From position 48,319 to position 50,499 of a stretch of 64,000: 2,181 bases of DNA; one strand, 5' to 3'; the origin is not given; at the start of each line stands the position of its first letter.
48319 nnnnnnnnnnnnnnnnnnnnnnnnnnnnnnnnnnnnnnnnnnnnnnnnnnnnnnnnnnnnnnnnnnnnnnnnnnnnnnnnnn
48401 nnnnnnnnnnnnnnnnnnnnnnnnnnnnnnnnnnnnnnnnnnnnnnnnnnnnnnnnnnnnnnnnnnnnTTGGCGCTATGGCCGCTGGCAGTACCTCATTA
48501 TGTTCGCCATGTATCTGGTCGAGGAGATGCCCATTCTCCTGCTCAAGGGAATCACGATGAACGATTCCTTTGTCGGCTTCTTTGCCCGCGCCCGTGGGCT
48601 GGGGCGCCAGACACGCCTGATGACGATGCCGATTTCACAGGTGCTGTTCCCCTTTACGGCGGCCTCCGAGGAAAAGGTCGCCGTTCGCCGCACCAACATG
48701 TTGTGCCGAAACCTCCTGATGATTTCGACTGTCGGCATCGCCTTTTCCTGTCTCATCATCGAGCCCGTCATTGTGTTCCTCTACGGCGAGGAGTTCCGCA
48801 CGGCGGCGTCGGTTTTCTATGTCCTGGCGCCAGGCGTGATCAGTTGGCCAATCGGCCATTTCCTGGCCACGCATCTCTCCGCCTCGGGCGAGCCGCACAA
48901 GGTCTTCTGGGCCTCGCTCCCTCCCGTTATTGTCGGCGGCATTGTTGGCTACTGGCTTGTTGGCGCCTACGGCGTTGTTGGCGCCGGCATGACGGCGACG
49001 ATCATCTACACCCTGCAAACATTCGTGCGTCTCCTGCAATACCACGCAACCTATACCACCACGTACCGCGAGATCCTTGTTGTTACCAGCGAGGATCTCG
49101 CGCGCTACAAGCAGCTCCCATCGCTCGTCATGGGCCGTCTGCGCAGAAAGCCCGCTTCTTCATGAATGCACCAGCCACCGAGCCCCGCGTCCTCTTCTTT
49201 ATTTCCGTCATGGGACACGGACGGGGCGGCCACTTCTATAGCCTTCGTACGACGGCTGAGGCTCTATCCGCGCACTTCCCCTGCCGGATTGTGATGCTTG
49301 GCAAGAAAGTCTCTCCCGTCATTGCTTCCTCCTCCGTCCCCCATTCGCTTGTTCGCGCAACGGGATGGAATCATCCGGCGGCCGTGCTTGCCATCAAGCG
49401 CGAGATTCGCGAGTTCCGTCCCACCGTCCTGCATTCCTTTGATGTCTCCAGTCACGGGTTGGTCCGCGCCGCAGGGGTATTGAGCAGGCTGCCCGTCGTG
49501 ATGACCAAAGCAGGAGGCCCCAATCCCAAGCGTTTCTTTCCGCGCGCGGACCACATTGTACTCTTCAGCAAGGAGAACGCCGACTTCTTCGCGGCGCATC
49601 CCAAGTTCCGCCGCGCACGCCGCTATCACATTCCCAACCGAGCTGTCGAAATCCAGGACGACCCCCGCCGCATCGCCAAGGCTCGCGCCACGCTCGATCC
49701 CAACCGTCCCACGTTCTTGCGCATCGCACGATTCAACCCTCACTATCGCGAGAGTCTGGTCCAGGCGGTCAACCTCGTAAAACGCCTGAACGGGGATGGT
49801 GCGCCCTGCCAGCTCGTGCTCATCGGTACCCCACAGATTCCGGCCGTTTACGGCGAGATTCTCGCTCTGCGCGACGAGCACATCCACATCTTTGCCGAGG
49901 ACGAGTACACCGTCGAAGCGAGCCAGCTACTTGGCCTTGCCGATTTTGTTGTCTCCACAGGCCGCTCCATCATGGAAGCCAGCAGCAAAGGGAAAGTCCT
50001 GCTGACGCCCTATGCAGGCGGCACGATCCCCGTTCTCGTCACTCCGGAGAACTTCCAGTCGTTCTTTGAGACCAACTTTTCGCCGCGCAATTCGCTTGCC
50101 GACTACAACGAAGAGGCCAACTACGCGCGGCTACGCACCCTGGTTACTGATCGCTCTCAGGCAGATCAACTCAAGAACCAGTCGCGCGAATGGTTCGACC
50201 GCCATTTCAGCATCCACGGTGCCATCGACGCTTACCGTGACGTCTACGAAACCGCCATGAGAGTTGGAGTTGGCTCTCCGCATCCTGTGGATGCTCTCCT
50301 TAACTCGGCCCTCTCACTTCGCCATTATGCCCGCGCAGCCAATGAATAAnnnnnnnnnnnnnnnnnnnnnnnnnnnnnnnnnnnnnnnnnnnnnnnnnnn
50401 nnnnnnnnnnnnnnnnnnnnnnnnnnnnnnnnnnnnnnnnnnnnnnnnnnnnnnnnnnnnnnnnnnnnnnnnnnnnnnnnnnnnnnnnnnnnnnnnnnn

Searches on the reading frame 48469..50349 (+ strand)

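Call 46: search_protein_families(library=pfam, proteins=[window:48469-50349:+], max_evalue=0.00001)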
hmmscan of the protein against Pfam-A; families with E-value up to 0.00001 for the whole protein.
window:48469-50349:+ (626 aa): 0 families

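Call 78: search_protein_families(library=pfam, proteins=[window:48469-50349:+], max_evalue=0.001)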
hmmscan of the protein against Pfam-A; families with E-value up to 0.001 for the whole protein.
window:48469-50349:+ (626 aa): 1 family
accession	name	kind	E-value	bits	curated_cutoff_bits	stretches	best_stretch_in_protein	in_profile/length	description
PF13439.12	Glyco_transf_4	-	0.00073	20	28.5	1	287-390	43-164/170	Glycosyltransferase Family 4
